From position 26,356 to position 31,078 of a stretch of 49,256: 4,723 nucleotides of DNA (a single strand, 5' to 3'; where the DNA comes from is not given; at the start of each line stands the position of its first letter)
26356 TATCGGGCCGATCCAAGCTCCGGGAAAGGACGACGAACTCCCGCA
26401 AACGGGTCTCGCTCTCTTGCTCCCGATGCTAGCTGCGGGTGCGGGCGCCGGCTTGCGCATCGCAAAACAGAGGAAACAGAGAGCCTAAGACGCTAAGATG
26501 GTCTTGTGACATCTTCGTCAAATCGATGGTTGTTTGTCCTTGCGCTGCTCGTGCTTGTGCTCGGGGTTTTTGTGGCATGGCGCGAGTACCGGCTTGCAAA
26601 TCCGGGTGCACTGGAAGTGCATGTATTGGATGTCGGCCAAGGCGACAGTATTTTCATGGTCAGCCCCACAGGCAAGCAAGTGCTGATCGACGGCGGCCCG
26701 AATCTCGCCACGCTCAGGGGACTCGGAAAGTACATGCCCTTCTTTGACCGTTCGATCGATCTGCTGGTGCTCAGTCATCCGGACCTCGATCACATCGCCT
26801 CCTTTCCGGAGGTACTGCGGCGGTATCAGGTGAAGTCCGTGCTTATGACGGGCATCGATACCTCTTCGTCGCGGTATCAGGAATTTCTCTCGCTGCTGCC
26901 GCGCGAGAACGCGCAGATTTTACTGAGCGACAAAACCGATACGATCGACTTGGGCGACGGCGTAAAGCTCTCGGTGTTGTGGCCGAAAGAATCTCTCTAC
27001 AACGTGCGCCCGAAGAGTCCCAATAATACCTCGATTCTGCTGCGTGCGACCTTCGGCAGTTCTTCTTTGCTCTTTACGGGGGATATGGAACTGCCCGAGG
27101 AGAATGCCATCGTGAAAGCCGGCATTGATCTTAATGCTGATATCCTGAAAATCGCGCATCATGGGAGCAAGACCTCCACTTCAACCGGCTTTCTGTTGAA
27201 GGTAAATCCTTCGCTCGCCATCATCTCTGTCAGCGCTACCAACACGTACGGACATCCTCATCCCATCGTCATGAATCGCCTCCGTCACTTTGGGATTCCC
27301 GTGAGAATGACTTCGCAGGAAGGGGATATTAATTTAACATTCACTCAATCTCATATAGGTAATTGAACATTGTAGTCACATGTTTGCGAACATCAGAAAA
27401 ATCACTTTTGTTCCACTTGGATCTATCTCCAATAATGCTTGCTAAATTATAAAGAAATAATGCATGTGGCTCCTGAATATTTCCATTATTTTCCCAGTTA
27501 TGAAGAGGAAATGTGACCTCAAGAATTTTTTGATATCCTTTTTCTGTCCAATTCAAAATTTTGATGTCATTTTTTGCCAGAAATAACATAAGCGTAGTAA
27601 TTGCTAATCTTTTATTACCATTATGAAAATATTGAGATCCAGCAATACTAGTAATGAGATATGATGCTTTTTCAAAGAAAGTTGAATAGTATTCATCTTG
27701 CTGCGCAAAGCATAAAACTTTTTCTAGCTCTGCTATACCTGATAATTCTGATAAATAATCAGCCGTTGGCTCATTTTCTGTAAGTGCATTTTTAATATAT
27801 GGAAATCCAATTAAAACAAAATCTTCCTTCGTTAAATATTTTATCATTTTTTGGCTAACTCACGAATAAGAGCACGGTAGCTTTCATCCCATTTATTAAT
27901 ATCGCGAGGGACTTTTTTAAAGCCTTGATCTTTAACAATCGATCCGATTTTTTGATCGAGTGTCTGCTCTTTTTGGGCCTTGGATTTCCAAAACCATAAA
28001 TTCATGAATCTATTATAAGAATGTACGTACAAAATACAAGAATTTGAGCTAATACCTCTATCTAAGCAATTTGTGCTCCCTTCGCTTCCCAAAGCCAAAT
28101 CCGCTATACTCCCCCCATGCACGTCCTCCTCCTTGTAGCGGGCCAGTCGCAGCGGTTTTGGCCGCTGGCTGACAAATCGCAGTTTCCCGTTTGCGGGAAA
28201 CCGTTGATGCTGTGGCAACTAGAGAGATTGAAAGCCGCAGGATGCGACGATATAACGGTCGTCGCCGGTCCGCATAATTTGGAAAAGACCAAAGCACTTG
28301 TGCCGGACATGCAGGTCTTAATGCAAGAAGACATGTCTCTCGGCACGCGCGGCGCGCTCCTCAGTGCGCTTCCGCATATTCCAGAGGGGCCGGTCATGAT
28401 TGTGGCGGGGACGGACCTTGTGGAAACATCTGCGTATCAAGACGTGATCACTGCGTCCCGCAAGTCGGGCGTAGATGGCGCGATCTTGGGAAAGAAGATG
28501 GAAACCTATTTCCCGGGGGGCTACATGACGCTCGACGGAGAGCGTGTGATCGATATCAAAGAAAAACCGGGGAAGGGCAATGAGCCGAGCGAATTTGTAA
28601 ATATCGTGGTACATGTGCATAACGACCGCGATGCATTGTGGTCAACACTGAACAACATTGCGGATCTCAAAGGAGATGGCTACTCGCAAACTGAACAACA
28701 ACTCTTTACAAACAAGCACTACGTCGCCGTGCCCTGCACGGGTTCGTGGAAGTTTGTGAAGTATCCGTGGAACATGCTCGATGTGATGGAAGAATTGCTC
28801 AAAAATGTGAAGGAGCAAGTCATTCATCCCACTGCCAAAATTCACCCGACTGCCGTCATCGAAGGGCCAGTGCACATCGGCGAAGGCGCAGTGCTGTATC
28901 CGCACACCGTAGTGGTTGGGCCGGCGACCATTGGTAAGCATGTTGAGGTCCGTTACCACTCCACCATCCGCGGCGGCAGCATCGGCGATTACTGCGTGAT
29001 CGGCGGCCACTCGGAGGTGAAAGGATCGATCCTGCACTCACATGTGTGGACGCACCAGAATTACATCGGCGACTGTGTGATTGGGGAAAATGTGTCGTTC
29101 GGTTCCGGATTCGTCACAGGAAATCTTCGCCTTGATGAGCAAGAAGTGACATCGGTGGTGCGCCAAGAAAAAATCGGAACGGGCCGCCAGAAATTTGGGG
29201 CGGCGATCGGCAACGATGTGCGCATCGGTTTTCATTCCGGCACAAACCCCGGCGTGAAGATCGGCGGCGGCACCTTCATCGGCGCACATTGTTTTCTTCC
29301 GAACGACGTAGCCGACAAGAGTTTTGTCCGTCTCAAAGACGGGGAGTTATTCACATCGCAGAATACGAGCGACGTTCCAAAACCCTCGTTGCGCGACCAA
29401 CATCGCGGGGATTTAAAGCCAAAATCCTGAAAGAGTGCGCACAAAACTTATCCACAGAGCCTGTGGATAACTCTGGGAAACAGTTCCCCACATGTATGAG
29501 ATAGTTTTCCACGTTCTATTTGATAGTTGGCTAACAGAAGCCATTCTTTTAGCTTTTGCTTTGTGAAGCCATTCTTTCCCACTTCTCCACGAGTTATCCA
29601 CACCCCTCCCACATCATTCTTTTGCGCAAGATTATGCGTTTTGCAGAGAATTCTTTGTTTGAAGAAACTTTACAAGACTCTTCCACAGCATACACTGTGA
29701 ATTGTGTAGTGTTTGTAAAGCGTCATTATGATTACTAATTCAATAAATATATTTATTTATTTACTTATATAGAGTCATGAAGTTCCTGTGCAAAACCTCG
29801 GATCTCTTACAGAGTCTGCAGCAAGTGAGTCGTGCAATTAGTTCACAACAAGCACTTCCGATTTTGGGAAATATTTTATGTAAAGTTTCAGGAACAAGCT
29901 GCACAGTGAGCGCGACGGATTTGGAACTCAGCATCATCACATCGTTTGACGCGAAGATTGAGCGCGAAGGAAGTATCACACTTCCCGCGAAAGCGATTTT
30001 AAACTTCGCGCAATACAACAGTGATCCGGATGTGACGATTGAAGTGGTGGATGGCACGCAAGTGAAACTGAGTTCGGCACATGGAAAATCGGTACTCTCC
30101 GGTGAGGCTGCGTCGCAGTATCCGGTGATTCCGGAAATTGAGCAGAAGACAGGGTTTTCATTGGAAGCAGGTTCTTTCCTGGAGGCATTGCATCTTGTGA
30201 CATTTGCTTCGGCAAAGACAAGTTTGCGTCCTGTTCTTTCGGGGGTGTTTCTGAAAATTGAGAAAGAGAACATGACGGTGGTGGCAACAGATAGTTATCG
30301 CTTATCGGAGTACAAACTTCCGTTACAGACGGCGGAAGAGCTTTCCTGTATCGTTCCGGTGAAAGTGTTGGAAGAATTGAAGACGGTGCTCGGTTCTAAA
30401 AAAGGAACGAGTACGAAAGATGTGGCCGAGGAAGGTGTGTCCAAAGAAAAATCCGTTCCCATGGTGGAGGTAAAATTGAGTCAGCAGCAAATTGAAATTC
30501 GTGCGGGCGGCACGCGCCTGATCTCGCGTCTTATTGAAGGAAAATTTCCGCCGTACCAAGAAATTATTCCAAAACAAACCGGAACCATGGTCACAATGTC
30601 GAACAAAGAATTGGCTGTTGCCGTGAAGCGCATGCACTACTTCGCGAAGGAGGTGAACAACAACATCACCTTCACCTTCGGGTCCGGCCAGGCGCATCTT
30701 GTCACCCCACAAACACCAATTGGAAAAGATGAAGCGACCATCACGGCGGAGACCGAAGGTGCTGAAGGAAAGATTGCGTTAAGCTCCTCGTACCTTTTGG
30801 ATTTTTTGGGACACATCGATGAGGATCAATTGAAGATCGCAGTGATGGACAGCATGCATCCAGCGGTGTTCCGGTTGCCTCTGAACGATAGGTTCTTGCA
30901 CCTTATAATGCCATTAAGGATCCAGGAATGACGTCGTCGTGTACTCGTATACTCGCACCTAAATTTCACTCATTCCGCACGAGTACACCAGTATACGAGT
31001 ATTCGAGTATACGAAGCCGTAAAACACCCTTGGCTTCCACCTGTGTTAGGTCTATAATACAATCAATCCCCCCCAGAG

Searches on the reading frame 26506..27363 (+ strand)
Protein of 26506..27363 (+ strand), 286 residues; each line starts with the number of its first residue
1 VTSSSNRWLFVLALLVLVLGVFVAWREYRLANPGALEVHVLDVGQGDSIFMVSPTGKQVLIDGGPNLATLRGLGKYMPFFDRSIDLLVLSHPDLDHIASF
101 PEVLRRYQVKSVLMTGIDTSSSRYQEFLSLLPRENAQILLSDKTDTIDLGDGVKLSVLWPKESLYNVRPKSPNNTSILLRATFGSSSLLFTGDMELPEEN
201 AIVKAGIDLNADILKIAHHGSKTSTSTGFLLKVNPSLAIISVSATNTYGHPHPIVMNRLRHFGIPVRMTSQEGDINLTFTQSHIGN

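Call 12: search_protein_families(library=pfam, proteins=[window:26506-27363:+], max_evalue=0.001)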
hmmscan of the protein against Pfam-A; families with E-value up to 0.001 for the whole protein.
window:26506-27363:+ (286 aa): 2 families
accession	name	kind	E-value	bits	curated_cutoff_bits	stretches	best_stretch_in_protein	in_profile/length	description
PF00753.33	Lactamase_B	-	4.5e-13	50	22.7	1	42-236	2-188/196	Metallo-beta-lactamase superfamily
PF12706.13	Lactamase_B_2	-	0.00018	21.6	27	1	58-200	2-149/200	Beta-lactamase superfamily domain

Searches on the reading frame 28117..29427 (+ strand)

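Call 12: search_protein_families(library=pfam, proteins=[window:28117-29427:+], max_evalue=0.001)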
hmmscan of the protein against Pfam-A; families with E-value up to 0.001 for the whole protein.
window:28117-29427:+ (437 aa): 4 families
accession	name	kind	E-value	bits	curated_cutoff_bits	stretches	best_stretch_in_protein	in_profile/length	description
PF00132.30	Hexapep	-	4.4e-18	64.6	27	4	252-286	2-36/36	Bacterial transferase hexapeptide (six repeats)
PF00483.29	NTP_transferase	-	2.7e-14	53.8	21.2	1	4-211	3-226/245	Nucleotidyl transferase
PF12804.13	NTP_transf_3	-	4.3e-14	53.4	27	1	4-130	2-127/160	MobA-like NTP transferase domain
PF25084.1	LbH_EIF2B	-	5.8e-08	33.1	54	1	264-331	16-84/105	EIF2B subunit epsilon LbH domain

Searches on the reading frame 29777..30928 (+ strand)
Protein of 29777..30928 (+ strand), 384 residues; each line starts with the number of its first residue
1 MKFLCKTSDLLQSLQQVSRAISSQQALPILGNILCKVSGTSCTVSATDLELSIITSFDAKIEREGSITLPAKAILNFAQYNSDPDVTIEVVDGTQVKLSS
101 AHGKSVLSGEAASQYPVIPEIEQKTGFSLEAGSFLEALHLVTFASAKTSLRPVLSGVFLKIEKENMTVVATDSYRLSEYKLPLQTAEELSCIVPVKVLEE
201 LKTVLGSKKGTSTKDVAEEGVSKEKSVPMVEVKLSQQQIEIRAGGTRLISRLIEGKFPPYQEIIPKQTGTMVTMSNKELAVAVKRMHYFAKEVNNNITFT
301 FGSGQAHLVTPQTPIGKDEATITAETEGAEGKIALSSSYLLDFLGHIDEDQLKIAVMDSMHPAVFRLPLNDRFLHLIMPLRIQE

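Call 12: search_protein_families(library=pfam, proteins=[window:29777-30928:+], max_evalue=0.001)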
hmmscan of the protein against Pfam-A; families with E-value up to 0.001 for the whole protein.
window:29777-30928:+ (384 aa): 3 families
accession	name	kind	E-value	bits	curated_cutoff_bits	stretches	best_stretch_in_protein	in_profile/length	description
PF02767.21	DNA_pol3_beta_2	-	3.3e-28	98.7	27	2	131-258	4-115/116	DNA polymerase III beta subunit, central domain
PF00712.24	DNA_pol3_beta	-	1.2e-27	96.9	24.4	2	1-119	1-120/120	DNA polymerase III beta subunit, N-terminal domain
PF02768.20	DNA_pol3_beta_3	-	8.6e-20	71.2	27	1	262-381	2-121/121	DNA polymerase III beta subunit, C-terminal domain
